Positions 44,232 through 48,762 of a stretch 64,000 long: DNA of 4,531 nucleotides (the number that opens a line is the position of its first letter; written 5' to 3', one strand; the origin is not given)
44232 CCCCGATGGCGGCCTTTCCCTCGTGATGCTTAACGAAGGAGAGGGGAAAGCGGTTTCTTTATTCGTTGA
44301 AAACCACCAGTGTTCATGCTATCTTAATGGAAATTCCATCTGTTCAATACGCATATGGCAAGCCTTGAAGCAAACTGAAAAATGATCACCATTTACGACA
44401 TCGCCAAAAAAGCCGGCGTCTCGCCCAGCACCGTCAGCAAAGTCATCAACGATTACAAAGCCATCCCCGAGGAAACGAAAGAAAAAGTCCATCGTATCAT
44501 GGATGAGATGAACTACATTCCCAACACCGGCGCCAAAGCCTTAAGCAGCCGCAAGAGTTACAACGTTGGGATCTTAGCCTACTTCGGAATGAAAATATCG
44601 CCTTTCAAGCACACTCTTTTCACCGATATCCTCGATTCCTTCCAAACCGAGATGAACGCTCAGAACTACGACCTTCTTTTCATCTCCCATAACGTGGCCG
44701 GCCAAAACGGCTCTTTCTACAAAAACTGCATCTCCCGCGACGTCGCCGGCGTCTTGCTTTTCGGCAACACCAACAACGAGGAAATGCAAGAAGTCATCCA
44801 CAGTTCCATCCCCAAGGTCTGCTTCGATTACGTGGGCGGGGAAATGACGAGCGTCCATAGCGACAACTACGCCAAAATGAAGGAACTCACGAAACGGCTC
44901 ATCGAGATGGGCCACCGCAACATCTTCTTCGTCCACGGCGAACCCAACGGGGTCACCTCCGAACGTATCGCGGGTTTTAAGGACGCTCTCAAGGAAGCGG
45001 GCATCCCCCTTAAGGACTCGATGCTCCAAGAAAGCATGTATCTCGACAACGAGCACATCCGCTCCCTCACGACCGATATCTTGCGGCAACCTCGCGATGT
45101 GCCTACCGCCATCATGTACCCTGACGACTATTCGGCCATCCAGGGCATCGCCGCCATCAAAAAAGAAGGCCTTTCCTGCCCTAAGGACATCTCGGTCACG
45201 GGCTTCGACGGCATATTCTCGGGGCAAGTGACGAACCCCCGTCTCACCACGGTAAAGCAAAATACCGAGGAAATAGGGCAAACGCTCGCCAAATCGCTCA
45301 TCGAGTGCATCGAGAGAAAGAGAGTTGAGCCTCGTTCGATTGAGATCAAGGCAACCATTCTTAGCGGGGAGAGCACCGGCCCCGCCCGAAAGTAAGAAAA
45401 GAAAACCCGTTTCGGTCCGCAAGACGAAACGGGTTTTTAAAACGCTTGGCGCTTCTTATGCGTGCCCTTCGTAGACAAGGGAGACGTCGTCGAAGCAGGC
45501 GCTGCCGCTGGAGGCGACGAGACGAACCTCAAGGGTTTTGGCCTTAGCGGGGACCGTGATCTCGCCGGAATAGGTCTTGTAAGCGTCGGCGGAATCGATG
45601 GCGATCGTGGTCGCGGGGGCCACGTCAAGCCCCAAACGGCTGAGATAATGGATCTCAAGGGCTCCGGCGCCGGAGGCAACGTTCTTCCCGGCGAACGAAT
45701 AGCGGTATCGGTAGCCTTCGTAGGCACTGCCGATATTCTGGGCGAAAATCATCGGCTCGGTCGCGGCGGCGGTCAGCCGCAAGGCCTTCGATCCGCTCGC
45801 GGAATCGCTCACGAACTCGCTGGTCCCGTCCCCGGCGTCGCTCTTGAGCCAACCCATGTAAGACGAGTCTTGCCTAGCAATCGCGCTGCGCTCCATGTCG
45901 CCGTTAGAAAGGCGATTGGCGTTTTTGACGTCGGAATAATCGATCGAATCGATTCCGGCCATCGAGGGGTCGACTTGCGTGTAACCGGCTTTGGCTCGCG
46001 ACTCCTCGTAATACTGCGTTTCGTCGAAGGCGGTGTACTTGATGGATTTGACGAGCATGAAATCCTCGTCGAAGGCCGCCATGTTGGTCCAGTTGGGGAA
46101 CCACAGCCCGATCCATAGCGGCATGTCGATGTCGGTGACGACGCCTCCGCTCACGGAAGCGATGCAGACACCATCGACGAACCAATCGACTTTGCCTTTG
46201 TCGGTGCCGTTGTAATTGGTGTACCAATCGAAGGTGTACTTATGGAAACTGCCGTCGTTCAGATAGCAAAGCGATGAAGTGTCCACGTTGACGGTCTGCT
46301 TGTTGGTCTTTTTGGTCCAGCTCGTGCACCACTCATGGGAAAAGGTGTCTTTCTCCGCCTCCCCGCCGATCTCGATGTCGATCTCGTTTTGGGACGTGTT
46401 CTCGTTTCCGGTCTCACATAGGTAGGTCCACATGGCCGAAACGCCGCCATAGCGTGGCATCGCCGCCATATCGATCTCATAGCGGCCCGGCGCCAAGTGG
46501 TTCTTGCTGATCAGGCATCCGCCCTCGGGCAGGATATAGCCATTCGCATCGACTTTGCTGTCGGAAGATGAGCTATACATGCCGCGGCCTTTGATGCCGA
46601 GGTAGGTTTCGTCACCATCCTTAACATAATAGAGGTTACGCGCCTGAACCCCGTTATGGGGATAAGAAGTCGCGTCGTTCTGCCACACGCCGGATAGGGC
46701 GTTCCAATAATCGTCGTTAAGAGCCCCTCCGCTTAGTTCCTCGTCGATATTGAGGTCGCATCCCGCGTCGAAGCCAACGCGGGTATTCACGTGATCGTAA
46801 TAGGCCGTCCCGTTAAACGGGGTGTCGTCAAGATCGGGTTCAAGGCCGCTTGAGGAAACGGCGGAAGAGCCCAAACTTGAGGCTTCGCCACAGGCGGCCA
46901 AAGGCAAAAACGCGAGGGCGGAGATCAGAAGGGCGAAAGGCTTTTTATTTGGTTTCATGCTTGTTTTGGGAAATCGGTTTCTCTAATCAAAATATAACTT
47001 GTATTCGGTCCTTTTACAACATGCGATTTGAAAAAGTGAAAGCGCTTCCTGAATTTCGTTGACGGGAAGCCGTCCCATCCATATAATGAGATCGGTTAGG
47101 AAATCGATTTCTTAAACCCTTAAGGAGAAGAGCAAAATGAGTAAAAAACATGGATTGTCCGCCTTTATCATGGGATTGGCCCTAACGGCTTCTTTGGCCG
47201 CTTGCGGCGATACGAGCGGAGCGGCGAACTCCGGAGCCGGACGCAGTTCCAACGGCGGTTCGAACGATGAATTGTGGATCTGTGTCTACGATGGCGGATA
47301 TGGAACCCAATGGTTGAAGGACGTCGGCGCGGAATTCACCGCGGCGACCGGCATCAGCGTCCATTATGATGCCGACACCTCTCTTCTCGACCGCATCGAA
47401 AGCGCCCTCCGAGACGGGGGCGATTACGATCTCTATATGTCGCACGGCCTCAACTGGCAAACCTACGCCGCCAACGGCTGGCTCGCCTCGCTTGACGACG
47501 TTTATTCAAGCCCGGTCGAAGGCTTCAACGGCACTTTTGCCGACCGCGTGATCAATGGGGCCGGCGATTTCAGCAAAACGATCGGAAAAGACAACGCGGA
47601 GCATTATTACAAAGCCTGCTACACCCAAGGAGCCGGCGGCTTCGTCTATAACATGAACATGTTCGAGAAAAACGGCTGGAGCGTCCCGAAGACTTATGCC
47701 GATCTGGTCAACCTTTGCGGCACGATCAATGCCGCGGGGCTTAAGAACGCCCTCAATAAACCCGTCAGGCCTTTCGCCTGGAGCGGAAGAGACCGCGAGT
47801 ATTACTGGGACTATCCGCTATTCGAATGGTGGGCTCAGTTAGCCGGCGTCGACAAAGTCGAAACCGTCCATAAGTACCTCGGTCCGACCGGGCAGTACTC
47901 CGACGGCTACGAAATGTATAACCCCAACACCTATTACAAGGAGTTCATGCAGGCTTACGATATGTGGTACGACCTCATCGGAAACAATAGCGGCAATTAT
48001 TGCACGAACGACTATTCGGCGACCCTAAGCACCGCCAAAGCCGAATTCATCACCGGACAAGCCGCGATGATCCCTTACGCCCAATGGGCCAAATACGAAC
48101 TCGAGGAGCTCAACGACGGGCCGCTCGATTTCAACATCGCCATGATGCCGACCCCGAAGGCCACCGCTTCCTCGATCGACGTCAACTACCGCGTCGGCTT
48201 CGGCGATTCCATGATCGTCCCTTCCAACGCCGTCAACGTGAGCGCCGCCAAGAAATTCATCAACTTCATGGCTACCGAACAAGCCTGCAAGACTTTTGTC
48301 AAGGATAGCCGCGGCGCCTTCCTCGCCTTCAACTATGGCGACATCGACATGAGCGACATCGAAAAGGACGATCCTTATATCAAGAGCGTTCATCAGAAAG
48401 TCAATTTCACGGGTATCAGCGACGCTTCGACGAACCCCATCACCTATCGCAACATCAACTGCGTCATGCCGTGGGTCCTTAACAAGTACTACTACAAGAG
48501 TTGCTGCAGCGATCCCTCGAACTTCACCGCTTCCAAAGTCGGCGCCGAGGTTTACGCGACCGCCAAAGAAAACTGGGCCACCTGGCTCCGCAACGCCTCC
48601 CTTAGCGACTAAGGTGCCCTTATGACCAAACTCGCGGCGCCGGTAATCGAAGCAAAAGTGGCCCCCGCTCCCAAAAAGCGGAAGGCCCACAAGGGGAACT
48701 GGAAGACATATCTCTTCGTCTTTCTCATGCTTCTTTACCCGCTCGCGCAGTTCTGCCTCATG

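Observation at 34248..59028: Coherent Gram-positive-style beta-1,3/1,6-glucan (laminarin-like) utilisation locus of about 25 kb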

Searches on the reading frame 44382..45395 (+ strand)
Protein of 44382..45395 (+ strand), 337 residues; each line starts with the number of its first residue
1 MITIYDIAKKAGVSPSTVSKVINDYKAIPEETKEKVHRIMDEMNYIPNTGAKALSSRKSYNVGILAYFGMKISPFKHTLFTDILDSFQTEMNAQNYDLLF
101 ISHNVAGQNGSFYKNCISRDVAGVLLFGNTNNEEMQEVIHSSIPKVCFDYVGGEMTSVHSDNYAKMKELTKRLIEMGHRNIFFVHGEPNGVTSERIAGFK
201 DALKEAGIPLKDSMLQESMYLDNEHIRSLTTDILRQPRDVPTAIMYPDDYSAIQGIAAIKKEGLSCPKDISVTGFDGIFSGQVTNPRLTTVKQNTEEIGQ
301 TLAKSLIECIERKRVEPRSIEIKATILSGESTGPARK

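Call 3: search_protein_families(library=pfam, proteins=[window:44382-45395:+], max_evalue=0.01)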
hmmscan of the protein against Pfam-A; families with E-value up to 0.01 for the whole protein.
window:44382-45395:+ (337 aa): 5 families
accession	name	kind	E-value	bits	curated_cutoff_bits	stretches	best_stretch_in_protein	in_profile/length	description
PF13377.12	Peripla_BP_3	-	1.5e-27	97.2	26.5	1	171-332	2-167/167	Periplasmic binding protein-like domain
PF00532.27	Peripla_BP_1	-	2.5e-22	80.1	22.2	1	76-325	12-276/281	Periplasmic binding proteins and sugar binding domain of LacI family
PF00356.27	LacI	-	1.3e-19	70.1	27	1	3-48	1-46/46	Bacterial regulatory proteins, lacI family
PF13407.12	Peripla_BP_4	-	5.5e-10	39.7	35.1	2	75-277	8-218/258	Periplasmic binding protein domain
PF01381.28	HTH_3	-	4.4e-05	23.9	23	1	2-32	10-40/55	Helix-turn-helix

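Call 82: search_protein_families(library=ncbifam, proteins=[window:44382-45395:+], max_evalue=0.00001)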
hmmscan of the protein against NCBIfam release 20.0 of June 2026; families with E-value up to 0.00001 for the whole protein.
window:44382-45395:+ (337 aa): 17 families
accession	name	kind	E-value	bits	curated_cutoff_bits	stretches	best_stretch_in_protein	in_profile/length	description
NF007979.0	PRK10703.1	equivalog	6.5e-48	163.6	501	1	1-331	1-330/341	HTH-type transcriptional repressor PurR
NF047341.1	lactose_RbsR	equivalog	8.7e-47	160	382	1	2-333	3-329/331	ribose utilization transcriptional repressor RbsR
NF052440.1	TransRegGNTRPSEAE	equivalog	2.1e-41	142.1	400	1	2-331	6-332/333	HTH-type transcriptional regulator GntR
TIGR01481.1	ccpA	equivalog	2.7e-41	142.1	442.35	1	2-330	3-327/330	catabolite control protein A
NF047913.1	TransRegIdnR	equivalog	1.2e-36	126.7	500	1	2-330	6-329/331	DNA-binding transcriptional regulator IdnR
NF007075.0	PRK09526.1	subfamily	4.2e-35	121.3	340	1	2-335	6-334/358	LacI family DNA-binding transcriptional regulator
NF007743.0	PRK10423.1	equivalog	3.9e-34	118.2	531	1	1-328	1-326/330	ribose operon transcriptional repressor RbsR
NF008269.0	PRK11041.1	equivalog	4.9e-32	111.3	436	1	2-332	10-337/342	DNA-binding transcriptional regulator CytR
NF007449.0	PRK10014.1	subfamily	6.4e-31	107.6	310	1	2-327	7-339/342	Mal regulon transcriptional regulator MalI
NF008002.0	PRK10727.1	equivalog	1.6e-28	99.8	557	1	1-301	1-298/341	HTH-type transcriptional regulator GalR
TIGR02417.1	fruct_sucro_rep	subfamily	5.9e-28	98.1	389.55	1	3-326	1-323/327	D-fructose-responsive transcription factor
NF007706.0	PRK10401.1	equivalog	1.4e-27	96.9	555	1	1-295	1-292/346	HTH-type transcriptional regulator GalS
NF051853.1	TransRegUriRCory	equivalog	5.1e-27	94.8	550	1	3-332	2-324/327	transcriptional regulator UriR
NF011563.0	PRK14987.1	equivalog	1.2e-22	80.6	433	1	4-331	8-330/331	gluconate operon transcriptional repressor GntR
NF008452.0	PRK11303.1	equivalog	1.9e-21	76.6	385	1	3-323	2-322/332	catabolite repressor/activator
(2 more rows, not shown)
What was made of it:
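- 44382..45395 (+): 337-aa LacI-family regulator; not a CcpA equivalog. Pfam LacI and Peripla_BP_3 (call 3); ccpA model 142 bits vs cut-off 442 (call 82)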

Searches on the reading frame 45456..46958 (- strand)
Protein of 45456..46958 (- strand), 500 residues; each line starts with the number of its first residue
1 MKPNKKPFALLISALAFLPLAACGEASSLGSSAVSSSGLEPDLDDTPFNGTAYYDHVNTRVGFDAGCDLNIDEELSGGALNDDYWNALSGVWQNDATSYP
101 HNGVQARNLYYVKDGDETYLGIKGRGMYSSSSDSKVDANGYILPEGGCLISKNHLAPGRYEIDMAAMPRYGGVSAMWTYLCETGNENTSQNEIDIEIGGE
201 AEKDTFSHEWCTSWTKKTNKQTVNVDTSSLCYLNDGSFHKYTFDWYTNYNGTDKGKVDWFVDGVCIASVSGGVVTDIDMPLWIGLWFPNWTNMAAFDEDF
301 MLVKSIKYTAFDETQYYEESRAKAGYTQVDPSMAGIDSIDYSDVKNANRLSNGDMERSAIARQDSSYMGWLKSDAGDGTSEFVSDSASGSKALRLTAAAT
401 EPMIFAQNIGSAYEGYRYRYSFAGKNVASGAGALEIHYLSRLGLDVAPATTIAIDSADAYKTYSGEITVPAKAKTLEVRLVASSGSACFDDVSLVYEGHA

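Call 3: search_protein_families(library=pfam, proteins=[window:45456-46958:-], max_evalue=0.01)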
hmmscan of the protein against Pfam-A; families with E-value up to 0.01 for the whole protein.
window:45456-46958:- (500 aa): 1 family
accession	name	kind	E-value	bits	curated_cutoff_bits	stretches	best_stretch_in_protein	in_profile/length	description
PF00722.28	Glyco_hydro_16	-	2.8e-09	37.1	22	1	146-269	31-135/175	Glycosyl hydrolases family 16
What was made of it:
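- On GH16 (45456-46958, minus strand): Pfam 37.1 bits vs cut-off 22 (call 3).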

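Call 11: search_protein_families(library=ncbifam, proteins=[window:45456-46958:-], max_evalue=0.01)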
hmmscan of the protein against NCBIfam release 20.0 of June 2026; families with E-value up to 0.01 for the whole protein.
window:45456-46958:- (500 aa): 1 family
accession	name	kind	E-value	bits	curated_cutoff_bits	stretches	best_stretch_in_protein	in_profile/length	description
NF047856.1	BGlucanaseBglS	equivalog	2.9e-08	33.5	300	1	146-305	84-228/237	beta-glucanase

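Call 21: search_solved_structures(query=window:45456-46958:-, max_evalue=0.01)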
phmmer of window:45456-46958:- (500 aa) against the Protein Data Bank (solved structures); distinct sequences matched with E-value up to 0.01: 1.
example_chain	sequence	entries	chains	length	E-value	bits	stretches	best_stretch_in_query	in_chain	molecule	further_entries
3wvj_A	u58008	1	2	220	0.0012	20.9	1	147-292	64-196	Beta-glucanase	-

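Call 37: search_protein_families(library=pfam, proteins=[window:45456-46958:-], max_evalue=10)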
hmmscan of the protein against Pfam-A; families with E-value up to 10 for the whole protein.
window:45456-46958:- (500 aa): 1 family
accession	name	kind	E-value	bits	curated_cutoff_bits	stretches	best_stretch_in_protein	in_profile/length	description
PF00722.28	Glyco_hydro_16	-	2.8e-09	37.1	22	1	146-269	31-135/175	Glycosyl hydrolases family 16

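Call 67: find_homologous_proteins(query=window:45456-46958:-, max_evalue=0.00001)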
Query window:45456-46958:- (500 aa): 87 proteins with E <= 0.00001 among 8000 candidates.
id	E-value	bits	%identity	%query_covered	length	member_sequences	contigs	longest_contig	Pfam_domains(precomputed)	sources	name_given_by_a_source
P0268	0.0e+0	1147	100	100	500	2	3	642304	PF00722.29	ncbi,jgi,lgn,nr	ncbi:MAG: glycoside hydrolase family 16 protein [Bacilli bacterium]|jgi:hypothetical protein|nr:glyc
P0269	2.3e-181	622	59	92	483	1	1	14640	-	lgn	-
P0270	3.0e-174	599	55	96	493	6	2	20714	-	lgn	-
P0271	8.5e-171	587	54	98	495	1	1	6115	PF00722.29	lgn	-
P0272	1.4e-170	587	54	100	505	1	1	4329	PF00722.29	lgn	-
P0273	6.1e-169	581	55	99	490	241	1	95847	-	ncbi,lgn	-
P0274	1.6e-164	567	55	94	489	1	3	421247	PF00722.29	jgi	-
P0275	7.4e-164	564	56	90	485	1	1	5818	PF02018.24,PF00722.29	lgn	-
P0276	1.9e-163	563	53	99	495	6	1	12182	PF00722.29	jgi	jgi:hypothetical protein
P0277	1.9e-163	563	54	98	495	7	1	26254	PF00722.29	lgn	-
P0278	3.2e-163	562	52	99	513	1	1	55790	PF02018.24,PF00722.29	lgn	-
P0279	1.4e-161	557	54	99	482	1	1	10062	PF00722.29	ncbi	-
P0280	1.9e-161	556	53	98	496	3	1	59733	PF00722.29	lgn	-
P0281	6.2e-161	555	52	95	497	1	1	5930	PF00722.29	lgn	-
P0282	8.2e-161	554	52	99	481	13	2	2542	PF00722.29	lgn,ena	-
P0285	1.4e-159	550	55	89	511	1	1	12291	PF02018.24,PF00722.29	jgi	jgi:hypothetical protein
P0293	2.7e-126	440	45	99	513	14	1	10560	PF02018.24,PF00722.29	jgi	jgi:hypothetical protein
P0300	8.6e-122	426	45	92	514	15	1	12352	PF02018.24,PF00722.29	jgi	jgi:hypothetical protein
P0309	1.3e-117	412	42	95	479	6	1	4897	PF02018.24,PF00722.29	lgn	-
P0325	2.9e-111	391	44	88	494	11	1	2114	PF02018.24,PF00722.29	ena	-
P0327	3.8e-111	391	42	88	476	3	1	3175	PF02018.24,PF00722.29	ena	-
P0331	6.1e-110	387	55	67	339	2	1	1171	PF02018.24,PF00722.29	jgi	jgi:hypothetical protein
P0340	4.0e-108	381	41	99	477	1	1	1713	PF02018.24,PF00722.29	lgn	-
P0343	9.5e-108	379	39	99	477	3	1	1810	PF02018.24,PF00722.29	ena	-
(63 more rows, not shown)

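Call 76: predict_structure(alignment_id=A2)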
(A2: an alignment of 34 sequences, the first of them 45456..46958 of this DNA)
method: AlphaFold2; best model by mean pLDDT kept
length: 500 residues; sequences in the alignment: 34
mean_pLDDT: 88.8   pTM: 0.86
mean pLDDT of the five models: 88.8, 88.7, 88.1, 87.5, 87.3
residues with pLDDT >= 90: 392; 70-90: 54; 50-70: 10; < 50: 44
segments of 3 or more residues with pLDDT < 50: 1-6, 9-46
pLDDT, mean of each block of 10 residues (from residue 1): 43 39 36 35 51 92 97 95 96 71 95 97 97 94 96 97 95 92 87 89 83 93 92 95 96 95 96 96 92 93 98 96 85 98 97 96 95 94 97 97 97 96 95 98 96 97 98 97 98 94
secondary structure, 60 per line:
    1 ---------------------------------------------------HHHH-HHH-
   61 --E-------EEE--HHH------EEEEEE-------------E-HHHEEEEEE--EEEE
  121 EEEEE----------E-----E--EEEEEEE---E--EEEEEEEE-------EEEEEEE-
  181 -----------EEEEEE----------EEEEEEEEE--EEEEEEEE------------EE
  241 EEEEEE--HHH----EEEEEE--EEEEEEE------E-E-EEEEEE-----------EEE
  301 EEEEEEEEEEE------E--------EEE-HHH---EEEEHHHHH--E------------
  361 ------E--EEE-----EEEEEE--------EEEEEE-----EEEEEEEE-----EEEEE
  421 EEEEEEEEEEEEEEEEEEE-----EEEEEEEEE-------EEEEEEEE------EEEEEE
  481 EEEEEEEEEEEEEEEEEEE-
elements in order: H52-55 E71-73 E85-90 E109-114 E117-125 E145-151 E158-165 E173-179 E192-197 E208-216 E219-226 E239-246 E256-261 E264-270 E281-286 E298-311 E327-329 E337-340 H341-345 E370-372 E378-383 E392-397 E403-410 E416-439 E445-453 E461-468 E475-499

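Call 78: fold_search(model_id=the predicted structure, library=pdb)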
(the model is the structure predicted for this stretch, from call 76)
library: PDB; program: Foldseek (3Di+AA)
matches with E <= 10: 1848; with E <= 0.001: 390
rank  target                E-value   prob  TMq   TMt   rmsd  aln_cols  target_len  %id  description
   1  1u0a_A                6.1e-12  1.00  0.36  0.80   3.6       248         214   19  Crystal structure of the engineered beta-1,3-1,4-endoglucanase H(A16-M) in complex with beta-glucan tetrasaccharide (released 2005-09-06)
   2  3i4i_A                1.7e-11  1.00  0.36  0.79   4.0       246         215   17  Crystal structure of a prokaryotic beta-1,3-1,4-glucanase (lichenase) derived from a mouse hindgut metagenome (released 2010-07-21)
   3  3i4i_B                3.2e-11  1.00  0.36  0.79   3.9       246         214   18  Crystal structure of a prokaryotic beta-1,3-1,4-glucanase (lichenase) derived from a mouse hindgut metagenome (released 2010-07-21)
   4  1mac_A                3.4e-11  1.00  0.35  0.78   3.8       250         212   19  CRYSTAL STRUCTURE AND SITE-DIRECTED MUTAGENESIS OF BACILLUS MACERANS ENDO-1,3-1,4-BETA-GLUCANASE (released 1995-02-27)
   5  3wvj_B                5.2e-11  1.00  0.33  0.70   5.7       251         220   17  The crystal structure of native glycosidic hydrolase (released 2015-06-24)
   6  1gbg                  7.5e-11  1.00  0.35  0.77   4.0       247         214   18  BACILLUS LICHENIFORMIS BETA-GLUCANASE (released 1995-12-07)
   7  3o5s                  8.3e-11  1.00  0.36  0.79   3.5       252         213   18  Crystal Structure of the endo-beta-1,3-1,4 glucanase from Bacillus subtilis (strain 168) (released 2011-07-13)
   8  9xl7_A                8.8e-11  1.00  0.37  0.66   4.7       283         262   17  Crystal structure of the complex of the GH16 carrageenase SfGH16 from Saccharicrinis fermentans with an oligotetrasacc (released 2026-03-11)
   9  1byh_A                2.8e-10  1.00  0.35  0.77   3.8       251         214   19  MOLECULAR AND ACTIVE-SITE STRUCTURE OF A BACILLUS (1-3,1-4)-BETA-GLUCANASE (released 1993-10-31)
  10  4dfs_A                3.3e-10  1.00  0.34  0.63   5.8       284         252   16  Structure of the catalytic domain of an endo-1,3-beta-glucanase (laminarinase) from Thermotoga petrophila RKU-1 (released 2012-03-14)
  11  9efl                  4.9e-10  1.00  0.34  0.53  10.6       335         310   15  Structure of a GH16_17 carrageenase from a metagenomic dataset. (released 2026-03-04)
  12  3azx_A                1.2e-09  1.00  0.35  0.66   4.3       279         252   16  Crystal structure of the laminarinase catalytic domain from Thermotoga maritima MSB8 (released 2011-11-23)
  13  7kr6_AAA              1.3e-09  1.00  0.36  0.72   3.9       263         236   13  Glycoside hydrolase family 16 endo-glucanase from Bacteroides ovatus in complex with G4G3G-2F-DNP (released 2021-05-19)
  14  3wvj_A                1.5e-09  1.00  0.35  0.73   4.0       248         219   17  The crystal structure of native glycosidic hydrolase (released 2015-06-24)
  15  5nbo_A                1.5e-09  1.00  0.37  0.72   3.9       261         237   14  Bacteroides ovatus mixed linkage glucan PUL (MLGUL) GH16 (released 2017-10-25)
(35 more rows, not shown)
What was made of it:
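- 45456..46958 (-): 500-aa divergent GH16 lipoprotein with a lichenase-type EIDIE motif and a C-terminal CBM4/9-like beta-sandwich. Pfam GH16 2.8e-9 (call 3); AF2 pLDDT 88.8 (call 76); Foldseek 1u0a 6e-12, TMt 0.80 (call 78); homologs carry PF02018 (call 67)
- On GH16 (45456-46958, minus strand): AF2 model pLDDT 88.8; Foldseek match to lichenase 1u0a 6e-12, TMt 0.80 (calls 76, 78).
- The lichenase-like GH16 (call 78) hints at a broader or different substrate. The universally conserved divergent GH16 has the lichenase-type EIDIE motif, and its best structural matches are Bacillus 1,3-1,4-glucanases (call 78; NCBIfam BglS 2.9e-8, call 11).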

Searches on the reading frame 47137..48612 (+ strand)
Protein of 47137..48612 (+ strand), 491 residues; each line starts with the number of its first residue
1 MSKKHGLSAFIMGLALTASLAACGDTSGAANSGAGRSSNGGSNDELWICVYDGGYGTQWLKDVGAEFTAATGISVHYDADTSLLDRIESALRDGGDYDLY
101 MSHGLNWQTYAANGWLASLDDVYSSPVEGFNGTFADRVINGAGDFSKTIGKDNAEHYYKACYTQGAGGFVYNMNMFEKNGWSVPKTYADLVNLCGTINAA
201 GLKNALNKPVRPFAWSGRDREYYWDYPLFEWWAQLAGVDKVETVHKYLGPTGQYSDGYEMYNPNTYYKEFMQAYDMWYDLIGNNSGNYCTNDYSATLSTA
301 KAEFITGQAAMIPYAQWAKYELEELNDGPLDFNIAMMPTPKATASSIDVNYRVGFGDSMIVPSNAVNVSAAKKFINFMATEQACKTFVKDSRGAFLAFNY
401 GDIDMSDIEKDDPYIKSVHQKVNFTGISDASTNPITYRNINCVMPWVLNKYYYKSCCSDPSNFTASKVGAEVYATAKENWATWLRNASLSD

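Call 4: search_protein_families(library=pfam, proteins=[window:47137-48612:+], max_evalue=0.01)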
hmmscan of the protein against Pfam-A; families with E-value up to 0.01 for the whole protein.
window:47137-48612:+ (491 aa): 2 families
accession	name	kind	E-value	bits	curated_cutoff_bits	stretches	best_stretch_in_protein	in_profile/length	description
PF01547.30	SBP_bac_1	-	9.4e-20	72.2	26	1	57-383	5-305/307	Bacterial extracellular solute-binding protein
PF13531.11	SBP_bac_11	-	8.7e-06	26.1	25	0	50-126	3-80/227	Bacterial extracellular solute-binding protein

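Call 55: search_solved_structures(query=window:47137-48612:+, max_evalue=0.01)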
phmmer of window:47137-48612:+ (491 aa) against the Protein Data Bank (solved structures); distinct sequences matched with E-value up to 0.01: 10.
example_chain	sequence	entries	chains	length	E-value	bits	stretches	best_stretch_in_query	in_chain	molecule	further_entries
9h0n_A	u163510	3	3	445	2.3e-14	56.5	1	29-202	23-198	Extracellular solute-binding protein, family 1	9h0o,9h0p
9xor_A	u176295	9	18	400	4.8e-09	39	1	274-393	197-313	maltose-binding protein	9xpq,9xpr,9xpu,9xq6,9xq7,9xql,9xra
9o9s_A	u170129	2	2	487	5.5e-05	25.6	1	26-119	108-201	Mitochondrial pyruvate carrier 1/MBP chimera protein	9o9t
3ooa_A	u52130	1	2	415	0.00014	24.3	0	86-202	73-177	ABC transporter binding protein AcbH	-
3oo6_A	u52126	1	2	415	0.00016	24.1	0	86-202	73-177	ABC transporter binding protein AcbH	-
3oo9_A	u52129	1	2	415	0.00017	24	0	86-202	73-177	ABC transporter binding protein AcbH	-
3oo8_A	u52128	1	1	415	0.00017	24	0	86-202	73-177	ABC transporter binding protein AcbH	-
3oo7_A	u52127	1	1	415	0.00017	24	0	86-202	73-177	ABC transporter binding protein AcbH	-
3woa_A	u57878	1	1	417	0.0016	20.8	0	23-119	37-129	Repressor protein CI, Maltose-binding periplasmic protein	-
1jvx_A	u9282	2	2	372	0.0099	18.2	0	278-391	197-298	maltodextrin-binding protein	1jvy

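Call 82: search_protein_families(library=ncbifam, proteins=[window:47137-48612:+], max_evalue=0.00001)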
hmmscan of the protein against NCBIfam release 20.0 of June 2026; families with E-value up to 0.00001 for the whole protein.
window:47137-48612:+ (491 aa): 3 families
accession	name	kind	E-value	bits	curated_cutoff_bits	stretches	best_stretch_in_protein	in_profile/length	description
TIGR03850.1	bind_CPR_0540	equivalog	2.4e-29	102.3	299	1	11-397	8-362/437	carbohydrate ABC transporter substrate-binding protein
TIGR03851.1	chitin_NgcE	equivalog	2.3e-24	86.1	399.65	1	42-391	38-364/450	N-acetylglucosamine/diacetylchitobiose ABC transporter substrate-binding protein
NF007011.0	PRK09474.1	equivalog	7.7e-07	28.3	291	0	295-391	234-323/396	maltose/maltodextrin ABC transporter substrate-binding protein MalE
